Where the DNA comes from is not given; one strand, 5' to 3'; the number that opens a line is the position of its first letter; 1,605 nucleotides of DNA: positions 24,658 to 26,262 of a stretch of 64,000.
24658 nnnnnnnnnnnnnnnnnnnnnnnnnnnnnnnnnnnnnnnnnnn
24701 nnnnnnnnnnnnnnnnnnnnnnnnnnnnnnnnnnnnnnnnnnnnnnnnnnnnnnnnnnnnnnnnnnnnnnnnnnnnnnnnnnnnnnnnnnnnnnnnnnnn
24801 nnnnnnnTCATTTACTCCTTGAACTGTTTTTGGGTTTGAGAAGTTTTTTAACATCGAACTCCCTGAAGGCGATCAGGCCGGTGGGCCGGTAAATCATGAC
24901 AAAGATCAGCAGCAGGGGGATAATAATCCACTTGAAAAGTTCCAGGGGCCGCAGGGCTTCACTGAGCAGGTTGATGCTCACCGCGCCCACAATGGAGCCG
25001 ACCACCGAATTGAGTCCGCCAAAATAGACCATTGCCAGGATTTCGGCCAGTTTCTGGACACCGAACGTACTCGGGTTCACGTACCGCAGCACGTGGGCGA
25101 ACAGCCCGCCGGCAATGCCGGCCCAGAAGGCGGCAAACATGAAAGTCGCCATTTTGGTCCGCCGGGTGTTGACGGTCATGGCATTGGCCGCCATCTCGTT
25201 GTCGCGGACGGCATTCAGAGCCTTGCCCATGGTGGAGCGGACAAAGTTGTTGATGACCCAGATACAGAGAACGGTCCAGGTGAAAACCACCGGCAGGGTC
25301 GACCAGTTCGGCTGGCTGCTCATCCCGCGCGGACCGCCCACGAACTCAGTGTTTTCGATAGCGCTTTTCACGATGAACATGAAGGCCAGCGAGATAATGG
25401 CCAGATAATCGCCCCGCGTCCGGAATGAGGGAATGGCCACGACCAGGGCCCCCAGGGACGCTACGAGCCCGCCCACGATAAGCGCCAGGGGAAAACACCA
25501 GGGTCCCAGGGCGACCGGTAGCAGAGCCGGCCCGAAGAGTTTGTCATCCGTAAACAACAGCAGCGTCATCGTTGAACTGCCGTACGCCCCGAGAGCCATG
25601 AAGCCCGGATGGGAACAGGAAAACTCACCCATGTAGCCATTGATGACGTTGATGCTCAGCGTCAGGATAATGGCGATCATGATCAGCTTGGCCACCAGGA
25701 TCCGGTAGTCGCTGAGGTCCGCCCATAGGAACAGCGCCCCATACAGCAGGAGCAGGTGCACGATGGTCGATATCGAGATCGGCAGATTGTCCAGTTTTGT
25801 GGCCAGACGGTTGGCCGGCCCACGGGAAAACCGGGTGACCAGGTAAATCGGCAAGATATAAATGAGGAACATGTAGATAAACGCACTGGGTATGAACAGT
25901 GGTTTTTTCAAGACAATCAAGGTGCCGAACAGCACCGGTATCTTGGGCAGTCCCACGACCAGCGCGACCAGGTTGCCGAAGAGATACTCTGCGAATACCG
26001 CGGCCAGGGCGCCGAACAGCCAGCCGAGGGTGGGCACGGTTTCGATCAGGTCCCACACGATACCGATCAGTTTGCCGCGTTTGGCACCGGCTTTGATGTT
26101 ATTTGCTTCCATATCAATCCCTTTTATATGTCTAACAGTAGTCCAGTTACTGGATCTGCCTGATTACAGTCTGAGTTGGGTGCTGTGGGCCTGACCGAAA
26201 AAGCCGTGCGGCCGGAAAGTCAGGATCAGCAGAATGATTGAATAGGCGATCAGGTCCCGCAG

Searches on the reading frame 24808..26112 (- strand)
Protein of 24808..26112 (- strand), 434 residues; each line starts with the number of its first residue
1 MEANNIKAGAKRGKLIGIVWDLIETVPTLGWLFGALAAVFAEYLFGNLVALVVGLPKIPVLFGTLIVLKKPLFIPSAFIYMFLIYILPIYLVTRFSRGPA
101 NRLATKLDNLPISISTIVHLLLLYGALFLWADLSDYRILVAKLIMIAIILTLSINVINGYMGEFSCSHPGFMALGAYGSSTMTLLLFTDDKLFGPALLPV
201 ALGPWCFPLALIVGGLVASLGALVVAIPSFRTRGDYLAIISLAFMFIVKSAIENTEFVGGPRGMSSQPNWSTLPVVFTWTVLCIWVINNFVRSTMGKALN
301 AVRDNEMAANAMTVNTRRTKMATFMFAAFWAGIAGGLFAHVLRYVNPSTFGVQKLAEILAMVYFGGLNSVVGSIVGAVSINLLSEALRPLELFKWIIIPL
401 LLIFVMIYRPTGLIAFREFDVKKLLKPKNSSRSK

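Call 70: find_encoding_contigs(protein=window:24808-26112:-, flank=10000, max_places=8)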
Protein window:24808-26112:- (434 aa): 23 contigs read that carry it; 3 places shown.
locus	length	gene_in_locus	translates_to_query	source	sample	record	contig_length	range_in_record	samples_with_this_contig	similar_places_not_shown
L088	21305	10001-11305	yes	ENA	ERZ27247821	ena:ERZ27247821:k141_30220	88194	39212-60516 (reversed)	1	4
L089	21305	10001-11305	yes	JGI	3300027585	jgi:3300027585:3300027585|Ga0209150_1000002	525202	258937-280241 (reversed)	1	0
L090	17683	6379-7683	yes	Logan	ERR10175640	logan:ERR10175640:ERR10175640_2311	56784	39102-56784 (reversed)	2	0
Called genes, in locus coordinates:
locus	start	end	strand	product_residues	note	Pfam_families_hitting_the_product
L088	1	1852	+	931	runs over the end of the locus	PF00133:tRNA-synt_1, PF01921:tRNA-synt_1f (faint), PF09334:tRNA-synt_1g, PF13603:tRNA-synt_1_2 (faint), PF01406:tRNA-synt_1e (weak), PF09334:tRNA-synt_1g (weak), PF08264:Anticodon_1, PF06827:zf-FPG_IleRS (weak)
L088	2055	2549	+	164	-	PF01252:Peptidase_A8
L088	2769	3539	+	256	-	PF01790:LGT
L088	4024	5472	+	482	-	PF21694:DNA_pol3_delta_C (weak)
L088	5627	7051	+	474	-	PF00224:PK, PF03328:HpcH_HpaI (weak), PF02887:PK_C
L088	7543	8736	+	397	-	PF13433:Peripla_BP_5 (faint), PF13458:Peripla_BP_6, PF01094:ANF_receptor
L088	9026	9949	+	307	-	PF02653:BPD_transp_2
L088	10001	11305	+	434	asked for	PF02653:BPD_transp_2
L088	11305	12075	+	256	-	PF00005:ABC_tran, PF12399:BCA_ABC_TP_C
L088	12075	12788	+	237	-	PF00005:ABC_tran, PF13304:AAA_21 (weak)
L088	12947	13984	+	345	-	PF01118:Semialdhyde_dh, PF22698:Semialdhyde_dhC_1, PF02774:Semialdhyde_dhC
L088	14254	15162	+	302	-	PF00763:THF_DHG_CYH, PF02882:THF_DHG_CYH_C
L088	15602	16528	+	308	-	PF01551:Peptidase_M23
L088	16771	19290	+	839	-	PF07517:SecA_DEAD, PF00270:DEAD, PF01043:SecA_PP_bind, PF21090:P-loop_SecA, PF07516:SecA_SW, PF02810:SEC-C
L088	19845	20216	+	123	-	PF23198:PDE8A_N (weak), PF00072:Response_reg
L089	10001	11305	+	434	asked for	PF02653:BPD_transp_2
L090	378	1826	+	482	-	PF21694:DNA_pol3_delta_C (weak)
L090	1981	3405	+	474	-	PF00224:PK, PF03328:HpcH_HpaI (weak), PF02887:PK_C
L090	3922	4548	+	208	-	PF13458:Peripla_BP_6, PF01094:ANF_receptor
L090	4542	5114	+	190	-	PF13458:Peripla_BP_6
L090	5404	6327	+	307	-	PF02653:BPD_transp_2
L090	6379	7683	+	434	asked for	PF02653:BPD_transp_2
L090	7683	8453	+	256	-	PF00005:ABC_tran, PF12399:BCA_ABC_TP_C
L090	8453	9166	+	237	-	PF00005:ABC_tran, PF13304:AAA_21 (weak)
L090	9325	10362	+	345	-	PF01118:Semialdhyde_dh, PF22698:Semialdhyde_dhC_1, PF02774:Semialdhyde_dhC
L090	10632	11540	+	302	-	PF00763:THF_DHG_CYH, PF02882:THF_DHG_CYH_C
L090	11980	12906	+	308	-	PF01551:Peptidase_M23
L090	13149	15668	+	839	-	PF07517:SecA_DEAD, PF00270:DEAD, PF01043:SecA_PP_bind, PF21090:P-loop_SecA, PF07516:SecA_SW, PF02810:SEC-C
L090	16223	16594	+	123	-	PF23198:PDE8A_N (weak), PF00072:Response_reg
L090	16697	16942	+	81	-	PF02617:ClpS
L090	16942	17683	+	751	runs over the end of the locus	PF02861:Clp_N, PF05496:RuvB_N (faint), PF00004:AAA, PF17871:AAA_lid_9, PF00004:AAA, PF07724:AAA_2, PF07728:AAA_5, PF10431:ClpB_D2-small, +7 more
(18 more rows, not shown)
